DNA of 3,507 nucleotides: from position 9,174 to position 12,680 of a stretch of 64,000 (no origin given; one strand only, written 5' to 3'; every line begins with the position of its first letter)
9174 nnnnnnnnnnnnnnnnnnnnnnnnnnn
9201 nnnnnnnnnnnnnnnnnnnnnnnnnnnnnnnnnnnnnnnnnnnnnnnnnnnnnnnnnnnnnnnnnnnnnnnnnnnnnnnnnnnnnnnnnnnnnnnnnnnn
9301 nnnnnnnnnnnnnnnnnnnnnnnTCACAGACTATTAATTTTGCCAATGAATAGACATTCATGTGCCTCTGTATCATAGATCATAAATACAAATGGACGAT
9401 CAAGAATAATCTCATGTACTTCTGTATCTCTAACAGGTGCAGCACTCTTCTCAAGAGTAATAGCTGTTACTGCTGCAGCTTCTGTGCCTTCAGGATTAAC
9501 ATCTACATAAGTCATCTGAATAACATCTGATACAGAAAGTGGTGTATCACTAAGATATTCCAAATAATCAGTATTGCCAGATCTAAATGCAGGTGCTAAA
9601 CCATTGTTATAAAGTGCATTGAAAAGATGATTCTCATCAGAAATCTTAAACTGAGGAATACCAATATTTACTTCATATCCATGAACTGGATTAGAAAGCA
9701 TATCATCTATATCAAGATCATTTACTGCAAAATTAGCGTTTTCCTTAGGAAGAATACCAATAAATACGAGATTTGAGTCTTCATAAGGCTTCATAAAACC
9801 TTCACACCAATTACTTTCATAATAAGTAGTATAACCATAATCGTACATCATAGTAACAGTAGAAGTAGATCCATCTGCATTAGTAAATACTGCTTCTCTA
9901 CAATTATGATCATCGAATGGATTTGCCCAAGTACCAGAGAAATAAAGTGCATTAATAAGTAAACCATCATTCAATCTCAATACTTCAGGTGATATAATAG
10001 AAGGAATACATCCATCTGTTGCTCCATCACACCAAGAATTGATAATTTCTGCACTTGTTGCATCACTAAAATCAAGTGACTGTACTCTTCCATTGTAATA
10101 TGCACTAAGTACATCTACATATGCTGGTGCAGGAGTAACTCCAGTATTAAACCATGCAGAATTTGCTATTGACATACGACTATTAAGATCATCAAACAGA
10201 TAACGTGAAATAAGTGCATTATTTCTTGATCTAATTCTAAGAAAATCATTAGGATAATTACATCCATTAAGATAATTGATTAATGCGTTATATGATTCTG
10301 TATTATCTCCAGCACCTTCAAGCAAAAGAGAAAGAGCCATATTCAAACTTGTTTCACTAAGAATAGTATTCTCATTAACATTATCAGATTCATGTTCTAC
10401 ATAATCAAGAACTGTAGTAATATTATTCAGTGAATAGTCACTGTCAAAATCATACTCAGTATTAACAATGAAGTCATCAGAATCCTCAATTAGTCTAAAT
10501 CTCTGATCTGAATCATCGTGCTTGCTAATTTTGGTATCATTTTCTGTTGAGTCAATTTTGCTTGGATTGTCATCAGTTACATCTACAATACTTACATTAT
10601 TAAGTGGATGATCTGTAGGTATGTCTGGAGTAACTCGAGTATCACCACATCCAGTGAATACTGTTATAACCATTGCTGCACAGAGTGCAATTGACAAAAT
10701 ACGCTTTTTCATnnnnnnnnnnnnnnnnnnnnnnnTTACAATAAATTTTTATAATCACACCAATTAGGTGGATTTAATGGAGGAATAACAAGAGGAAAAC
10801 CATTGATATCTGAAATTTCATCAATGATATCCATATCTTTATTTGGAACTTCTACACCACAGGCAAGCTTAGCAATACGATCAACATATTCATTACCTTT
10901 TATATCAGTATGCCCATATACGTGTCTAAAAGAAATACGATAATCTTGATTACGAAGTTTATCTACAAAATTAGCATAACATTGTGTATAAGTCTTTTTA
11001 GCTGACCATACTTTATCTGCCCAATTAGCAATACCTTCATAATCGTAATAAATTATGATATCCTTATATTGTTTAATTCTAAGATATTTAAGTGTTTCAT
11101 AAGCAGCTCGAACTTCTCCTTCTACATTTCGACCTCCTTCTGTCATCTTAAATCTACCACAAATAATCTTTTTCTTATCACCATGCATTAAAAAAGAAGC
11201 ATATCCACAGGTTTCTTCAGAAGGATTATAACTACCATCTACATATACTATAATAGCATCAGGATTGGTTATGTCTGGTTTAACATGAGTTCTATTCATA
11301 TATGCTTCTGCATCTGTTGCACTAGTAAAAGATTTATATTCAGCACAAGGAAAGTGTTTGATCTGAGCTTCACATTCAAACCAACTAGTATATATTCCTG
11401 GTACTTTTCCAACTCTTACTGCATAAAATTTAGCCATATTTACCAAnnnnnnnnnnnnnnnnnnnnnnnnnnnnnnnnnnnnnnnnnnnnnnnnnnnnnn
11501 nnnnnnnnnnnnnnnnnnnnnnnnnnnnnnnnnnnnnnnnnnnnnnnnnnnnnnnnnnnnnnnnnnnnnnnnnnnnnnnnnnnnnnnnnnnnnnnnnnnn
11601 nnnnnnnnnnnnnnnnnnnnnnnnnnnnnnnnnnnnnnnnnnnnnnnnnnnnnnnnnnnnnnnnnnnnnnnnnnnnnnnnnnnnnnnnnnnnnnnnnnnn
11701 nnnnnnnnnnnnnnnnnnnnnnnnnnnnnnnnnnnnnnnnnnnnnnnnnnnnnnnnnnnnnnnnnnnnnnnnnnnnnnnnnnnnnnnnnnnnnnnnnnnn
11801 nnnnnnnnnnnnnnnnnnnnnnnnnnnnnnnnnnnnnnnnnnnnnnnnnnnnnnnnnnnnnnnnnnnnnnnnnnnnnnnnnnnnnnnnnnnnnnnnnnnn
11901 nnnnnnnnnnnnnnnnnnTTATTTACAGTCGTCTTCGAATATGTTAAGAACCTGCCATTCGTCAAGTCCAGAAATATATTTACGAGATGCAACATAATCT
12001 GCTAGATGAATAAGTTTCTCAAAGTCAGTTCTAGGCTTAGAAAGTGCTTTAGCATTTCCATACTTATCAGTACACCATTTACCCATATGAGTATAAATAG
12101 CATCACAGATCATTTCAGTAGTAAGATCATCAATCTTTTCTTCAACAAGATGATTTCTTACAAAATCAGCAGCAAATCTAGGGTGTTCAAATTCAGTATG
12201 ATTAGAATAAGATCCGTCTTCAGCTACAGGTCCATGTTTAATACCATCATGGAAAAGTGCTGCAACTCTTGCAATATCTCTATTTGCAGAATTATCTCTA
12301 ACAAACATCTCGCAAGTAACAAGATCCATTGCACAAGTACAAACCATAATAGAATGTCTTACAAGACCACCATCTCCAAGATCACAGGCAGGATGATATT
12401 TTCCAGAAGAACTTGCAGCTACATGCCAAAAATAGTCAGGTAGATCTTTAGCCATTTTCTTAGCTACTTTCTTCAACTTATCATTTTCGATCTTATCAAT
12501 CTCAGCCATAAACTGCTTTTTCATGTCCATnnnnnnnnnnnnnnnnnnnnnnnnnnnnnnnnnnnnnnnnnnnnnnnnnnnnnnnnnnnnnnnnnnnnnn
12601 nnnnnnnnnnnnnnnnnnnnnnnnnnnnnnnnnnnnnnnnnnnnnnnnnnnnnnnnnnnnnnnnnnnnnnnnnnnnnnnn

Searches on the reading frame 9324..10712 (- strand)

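Call 9: search_protein_families(library=phrogs, proteins=[window:9324-10712:-], max_evalue=0.001)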
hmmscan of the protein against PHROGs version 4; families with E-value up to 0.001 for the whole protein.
window:9324-10712:- (462 aa): 0 families

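Call 78: search_protein_families(library=pfam, proteins=[window:9324-10712:-], max_evalue=0.01)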
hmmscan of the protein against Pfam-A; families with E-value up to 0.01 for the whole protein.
window:9324-10712:- (462 aa): 1 family
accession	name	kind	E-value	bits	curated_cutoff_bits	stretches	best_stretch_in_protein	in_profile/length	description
PF00079.25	Serpin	-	9.6e-66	222.9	27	1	106-461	13-369/370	Serpin (serine protease inhibitor)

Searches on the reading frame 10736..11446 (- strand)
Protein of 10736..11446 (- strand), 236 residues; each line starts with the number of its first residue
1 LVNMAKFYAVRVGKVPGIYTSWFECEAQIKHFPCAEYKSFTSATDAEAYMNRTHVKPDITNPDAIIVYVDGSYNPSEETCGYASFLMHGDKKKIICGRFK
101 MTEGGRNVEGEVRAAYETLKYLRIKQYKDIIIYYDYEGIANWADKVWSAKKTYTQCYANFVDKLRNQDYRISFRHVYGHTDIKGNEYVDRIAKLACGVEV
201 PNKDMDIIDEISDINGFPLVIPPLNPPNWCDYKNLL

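Call 83: search_protein_families(library=pfam, proteins=[window:10736-11446:-], max_evalue=0.01)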
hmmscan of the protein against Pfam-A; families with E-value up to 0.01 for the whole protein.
window:10736-11446:- (236 aa): 3 families
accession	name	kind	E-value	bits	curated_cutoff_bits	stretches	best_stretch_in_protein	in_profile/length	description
PF01693.22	Cauli_VI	-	2.2e-19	69.8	21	1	6-49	1-44/44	Ribonuclease H1 N-terminal domain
PF00075.30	RNase_H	-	3e-12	47.4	25.8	1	64-195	3-139/141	RNase H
PF13456.12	RVT_3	-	0.00068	20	21.6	1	70-178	3-110/123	Reverse transcriptase-like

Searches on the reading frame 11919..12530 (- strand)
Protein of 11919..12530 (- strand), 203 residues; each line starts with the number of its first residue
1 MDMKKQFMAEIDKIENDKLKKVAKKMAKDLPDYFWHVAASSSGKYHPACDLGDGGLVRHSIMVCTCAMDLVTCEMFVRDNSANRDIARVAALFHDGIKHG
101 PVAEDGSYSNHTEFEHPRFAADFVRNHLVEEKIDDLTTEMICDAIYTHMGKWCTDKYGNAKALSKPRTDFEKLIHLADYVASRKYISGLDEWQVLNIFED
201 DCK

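Call 83: search_protein_families(library=pfam, proteins=[window:11919-12530:-], max_evalue=0.01)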
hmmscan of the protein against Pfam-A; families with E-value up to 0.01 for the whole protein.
window:11919-12530:- (203 aa): 1 family
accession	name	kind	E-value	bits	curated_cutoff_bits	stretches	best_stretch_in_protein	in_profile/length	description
PF01966.28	HD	-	1.2e-08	35.6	22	1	75-181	20-114/116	HD domain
